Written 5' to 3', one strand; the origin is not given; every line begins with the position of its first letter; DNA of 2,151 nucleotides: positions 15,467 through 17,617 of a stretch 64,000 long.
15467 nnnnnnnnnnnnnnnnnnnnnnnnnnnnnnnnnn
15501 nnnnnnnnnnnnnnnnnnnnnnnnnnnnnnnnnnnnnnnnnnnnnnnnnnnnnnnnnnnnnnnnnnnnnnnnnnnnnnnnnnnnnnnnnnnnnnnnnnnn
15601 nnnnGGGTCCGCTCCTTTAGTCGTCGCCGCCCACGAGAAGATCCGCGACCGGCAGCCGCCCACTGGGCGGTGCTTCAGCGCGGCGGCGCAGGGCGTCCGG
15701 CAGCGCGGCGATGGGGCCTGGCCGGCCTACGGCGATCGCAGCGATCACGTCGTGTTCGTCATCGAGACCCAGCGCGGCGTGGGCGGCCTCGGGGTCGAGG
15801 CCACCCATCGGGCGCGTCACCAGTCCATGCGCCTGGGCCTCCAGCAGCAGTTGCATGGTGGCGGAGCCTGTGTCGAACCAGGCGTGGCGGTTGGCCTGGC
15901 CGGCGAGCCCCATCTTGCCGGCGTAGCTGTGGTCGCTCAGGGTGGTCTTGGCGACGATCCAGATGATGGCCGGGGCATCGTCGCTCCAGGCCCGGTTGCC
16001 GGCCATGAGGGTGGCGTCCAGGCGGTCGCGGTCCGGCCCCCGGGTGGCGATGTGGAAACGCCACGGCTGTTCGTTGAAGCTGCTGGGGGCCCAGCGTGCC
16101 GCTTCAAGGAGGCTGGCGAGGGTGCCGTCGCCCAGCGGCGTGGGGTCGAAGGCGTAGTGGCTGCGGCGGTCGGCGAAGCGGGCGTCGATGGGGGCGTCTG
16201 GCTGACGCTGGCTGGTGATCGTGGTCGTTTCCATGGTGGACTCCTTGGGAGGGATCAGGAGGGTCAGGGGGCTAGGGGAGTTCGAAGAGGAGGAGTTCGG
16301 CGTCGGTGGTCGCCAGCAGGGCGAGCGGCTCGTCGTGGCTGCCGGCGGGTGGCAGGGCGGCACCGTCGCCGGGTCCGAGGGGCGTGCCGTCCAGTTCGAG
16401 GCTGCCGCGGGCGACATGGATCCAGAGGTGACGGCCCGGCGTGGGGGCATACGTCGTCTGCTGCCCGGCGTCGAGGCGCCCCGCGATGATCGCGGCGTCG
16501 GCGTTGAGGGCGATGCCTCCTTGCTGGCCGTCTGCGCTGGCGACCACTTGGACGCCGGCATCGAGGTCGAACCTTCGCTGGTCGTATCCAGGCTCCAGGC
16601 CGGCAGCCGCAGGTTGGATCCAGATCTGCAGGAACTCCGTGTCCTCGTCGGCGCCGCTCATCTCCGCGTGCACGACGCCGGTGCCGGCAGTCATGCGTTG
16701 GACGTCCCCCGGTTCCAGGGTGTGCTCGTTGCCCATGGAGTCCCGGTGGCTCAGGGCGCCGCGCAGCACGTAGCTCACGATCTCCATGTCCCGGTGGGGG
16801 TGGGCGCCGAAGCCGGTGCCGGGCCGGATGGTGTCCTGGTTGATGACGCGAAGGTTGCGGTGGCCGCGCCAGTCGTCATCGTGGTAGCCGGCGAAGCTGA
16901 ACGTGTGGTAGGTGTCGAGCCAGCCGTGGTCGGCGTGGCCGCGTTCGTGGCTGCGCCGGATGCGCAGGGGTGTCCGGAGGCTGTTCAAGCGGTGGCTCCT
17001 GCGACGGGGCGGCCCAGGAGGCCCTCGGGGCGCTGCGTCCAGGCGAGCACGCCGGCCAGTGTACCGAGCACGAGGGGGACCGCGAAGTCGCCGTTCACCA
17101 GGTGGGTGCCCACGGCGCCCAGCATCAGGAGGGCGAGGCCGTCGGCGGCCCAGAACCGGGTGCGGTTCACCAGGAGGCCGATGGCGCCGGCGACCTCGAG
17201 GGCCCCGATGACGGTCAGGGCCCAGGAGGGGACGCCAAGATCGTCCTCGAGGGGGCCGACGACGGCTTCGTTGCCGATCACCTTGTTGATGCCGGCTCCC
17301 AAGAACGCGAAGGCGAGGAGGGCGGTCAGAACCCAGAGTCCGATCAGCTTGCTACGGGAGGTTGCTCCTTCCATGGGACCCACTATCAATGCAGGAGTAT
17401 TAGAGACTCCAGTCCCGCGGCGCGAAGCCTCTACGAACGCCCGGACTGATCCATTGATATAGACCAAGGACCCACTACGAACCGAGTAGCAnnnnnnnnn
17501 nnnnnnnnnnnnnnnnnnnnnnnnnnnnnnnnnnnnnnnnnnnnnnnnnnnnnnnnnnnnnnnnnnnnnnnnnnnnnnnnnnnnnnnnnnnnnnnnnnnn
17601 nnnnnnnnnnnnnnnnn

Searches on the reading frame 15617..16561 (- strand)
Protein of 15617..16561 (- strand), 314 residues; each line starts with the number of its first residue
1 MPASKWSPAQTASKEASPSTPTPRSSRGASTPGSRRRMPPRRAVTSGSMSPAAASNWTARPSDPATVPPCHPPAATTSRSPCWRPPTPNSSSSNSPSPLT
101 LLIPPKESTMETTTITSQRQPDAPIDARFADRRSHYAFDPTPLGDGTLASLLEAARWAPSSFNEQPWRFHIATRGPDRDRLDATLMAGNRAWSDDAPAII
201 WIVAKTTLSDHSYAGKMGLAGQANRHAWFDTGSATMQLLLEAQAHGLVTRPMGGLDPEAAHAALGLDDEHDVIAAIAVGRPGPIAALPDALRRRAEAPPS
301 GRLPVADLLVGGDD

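Call 15: search_protein_families(library=pfam, proteins=[window:15617-16561:-], max_evalue=0.001)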
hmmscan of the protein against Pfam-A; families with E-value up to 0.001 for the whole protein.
window:15617-16561:- (314 aa): 2 families
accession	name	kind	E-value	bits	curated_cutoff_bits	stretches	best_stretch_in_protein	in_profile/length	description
PF00881.29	Nitroreductase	-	3.4e-26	92.8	23.5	1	131-280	3-167/167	Nitroreductase family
PF14512.11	TM1586_NiRdase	-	4.6e-08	33.4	27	1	149-173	161-185/215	Putative TM nitroreductase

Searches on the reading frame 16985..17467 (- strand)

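Call 15: search_protein_families(library=pfam, proteins=[window:16985-17467:-], max_evalue=0.001)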
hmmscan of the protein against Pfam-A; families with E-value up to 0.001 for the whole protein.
window:16985-17467:- (160 aa): 3 families
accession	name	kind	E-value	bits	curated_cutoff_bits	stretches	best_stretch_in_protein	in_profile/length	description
PF13564.11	DoxX_2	-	3.3e-18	66.1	26.3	1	46-140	1-98/103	DoxX-like family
PF07681.17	DoxX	-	1.5e-06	29.2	23.6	1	50-120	8-81/85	DoxX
PF07291.16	MauE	-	2.5e-05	25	27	1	44-120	5-85/128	Methylamine utilisation protein MauE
